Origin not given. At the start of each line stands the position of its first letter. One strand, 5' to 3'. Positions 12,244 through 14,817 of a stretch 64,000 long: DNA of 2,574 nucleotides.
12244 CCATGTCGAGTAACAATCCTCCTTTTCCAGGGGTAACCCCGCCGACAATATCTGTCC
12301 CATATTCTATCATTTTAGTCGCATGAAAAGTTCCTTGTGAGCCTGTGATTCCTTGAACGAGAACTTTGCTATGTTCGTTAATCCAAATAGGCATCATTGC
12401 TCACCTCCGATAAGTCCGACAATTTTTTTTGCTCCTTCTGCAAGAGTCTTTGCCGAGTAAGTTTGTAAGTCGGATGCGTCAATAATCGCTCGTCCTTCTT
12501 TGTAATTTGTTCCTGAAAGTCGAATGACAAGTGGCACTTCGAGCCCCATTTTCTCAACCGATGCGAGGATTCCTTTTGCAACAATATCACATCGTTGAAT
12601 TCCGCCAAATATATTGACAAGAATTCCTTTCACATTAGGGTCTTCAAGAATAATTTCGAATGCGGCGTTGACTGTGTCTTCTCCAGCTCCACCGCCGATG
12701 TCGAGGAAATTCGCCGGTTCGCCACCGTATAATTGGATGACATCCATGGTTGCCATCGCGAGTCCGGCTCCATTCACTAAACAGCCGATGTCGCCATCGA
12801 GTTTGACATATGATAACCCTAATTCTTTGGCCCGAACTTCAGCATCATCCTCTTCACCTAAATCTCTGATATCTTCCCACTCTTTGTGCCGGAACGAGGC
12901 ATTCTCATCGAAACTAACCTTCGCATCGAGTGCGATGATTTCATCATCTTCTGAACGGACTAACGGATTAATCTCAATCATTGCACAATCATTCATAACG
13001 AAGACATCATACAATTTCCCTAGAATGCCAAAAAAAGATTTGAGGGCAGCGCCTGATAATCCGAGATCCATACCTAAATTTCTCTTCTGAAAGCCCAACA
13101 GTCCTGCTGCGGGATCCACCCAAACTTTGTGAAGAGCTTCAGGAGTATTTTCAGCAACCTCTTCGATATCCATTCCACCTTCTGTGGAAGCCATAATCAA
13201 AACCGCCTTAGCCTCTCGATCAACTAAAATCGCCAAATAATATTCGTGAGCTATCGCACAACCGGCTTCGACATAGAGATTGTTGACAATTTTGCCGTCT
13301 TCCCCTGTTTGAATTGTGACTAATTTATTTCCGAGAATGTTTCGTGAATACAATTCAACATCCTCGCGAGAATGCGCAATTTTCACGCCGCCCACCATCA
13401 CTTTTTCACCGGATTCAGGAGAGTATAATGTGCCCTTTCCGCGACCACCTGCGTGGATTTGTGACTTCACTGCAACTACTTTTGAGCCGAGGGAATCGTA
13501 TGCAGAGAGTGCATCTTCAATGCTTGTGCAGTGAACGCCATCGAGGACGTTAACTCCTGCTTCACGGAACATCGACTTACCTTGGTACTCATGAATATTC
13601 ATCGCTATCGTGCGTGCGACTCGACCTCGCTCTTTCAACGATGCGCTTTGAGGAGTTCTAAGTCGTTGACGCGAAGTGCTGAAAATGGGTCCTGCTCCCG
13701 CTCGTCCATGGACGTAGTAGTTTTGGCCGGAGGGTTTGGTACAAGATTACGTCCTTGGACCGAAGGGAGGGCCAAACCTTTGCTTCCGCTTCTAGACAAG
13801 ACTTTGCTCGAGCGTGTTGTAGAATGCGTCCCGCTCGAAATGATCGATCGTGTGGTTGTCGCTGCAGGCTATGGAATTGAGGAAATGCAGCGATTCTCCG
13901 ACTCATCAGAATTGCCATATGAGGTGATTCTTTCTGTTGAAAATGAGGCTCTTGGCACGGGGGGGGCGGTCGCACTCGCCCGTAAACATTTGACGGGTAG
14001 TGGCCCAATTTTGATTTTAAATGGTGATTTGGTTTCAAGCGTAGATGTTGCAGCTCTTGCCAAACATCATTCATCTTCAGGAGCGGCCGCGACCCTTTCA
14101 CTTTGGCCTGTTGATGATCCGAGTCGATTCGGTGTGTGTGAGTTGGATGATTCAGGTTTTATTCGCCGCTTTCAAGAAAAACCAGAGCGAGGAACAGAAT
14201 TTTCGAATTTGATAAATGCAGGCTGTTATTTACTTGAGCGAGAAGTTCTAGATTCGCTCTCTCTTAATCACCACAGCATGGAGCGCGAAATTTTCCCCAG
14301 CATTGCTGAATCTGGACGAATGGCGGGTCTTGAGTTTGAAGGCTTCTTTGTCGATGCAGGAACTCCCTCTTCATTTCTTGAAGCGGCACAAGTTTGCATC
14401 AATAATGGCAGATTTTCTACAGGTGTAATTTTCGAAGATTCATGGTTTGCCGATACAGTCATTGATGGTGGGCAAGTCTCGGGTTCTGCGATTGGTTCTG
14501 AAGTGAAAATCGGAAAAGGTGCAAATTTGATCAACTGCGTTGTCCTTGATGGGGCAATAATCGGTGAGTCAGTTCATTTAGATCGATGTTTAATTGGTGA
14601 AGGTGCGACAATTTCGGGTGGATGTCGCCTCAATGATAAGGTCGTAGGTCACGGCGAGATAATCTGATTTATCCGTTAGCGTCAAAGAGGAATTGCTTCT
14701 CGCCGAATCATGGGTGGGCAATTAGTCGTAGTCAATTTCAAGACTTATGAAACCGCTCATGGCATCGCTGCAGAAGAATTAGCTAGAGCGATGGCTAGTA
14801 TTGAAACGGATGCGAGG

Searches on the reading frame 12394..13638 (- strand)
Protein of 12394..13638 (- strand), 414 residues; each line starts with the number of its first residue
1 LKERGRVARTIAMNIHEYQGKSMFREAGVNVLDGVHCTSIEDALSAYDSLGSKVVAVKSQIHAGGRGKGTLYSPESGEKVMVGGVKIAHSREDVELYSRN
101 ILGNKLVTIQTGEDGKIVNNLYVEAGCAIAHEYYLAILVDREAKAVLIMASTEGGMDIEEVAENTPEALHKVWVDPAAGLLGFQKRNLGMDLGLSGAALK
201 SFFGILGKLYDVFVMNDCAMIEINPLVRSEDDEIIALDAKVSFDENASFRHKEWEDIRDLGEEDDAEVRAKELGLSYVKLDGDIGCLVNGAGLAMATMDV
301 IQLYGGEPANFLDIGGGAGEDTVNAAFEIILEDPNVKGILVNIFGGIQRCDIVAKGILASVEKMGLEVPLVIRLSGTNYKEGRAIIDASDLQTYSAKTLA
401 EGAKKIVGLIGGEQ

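Call 15: search_protein_families(library=pfam, proteins=[window:12394-13638:-], max_evalue=0.00001)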
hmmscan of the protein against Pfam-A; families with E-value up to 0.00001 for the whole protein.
window:12394-13638:- (414 aa): 3 families
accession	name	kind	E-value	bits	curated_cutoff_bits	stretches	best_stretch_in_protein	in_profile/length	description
PF08442.15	ATP-grasp_2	-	7.6e-69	231.8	29.5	1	14-227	1-201/202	ATP-grasp domain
PF00549.24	Ligase_CoA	-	1.9e-30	106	24.5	1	287-407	1-128/128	CoA-ligase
PF24948.1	Citrate_synth_N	-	3.5e-13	49.9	83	1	116-252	99-229/232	ATP-citrate synthase ATP-grasp domain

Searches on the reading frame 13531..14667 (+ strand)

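Call 16: search_protein_families(library=pfam, proteins=[window:13531-14667:+], max_evalue=0.00001)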
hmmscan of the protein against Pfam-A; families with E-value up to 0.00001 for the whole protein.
window:13531-14667:+ (378 aa): 4 families
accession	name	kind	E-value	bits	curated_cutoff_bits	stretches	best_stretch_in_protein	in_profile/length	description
PF00483.29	NTP_transferase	-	7.3e-40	137.5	21.2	1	63-287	3-240/245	Nucleotidyl transferase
PF12804.13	NTP_transf_3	-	3.5e-12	47.2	27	1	62-188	1-119/160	MobA-like NTP transferase domain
PF25084.1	LbH_EIF2B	-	1.6e-09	38.2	54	1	310-372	30-92/105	EIF2B subunit epsilon LbH domain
PF24894.1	Hexapep_GlmU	-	4.8e-09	36.7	23.3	1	307-365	23-81/104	GlmU-like, C-terminal hexapeptide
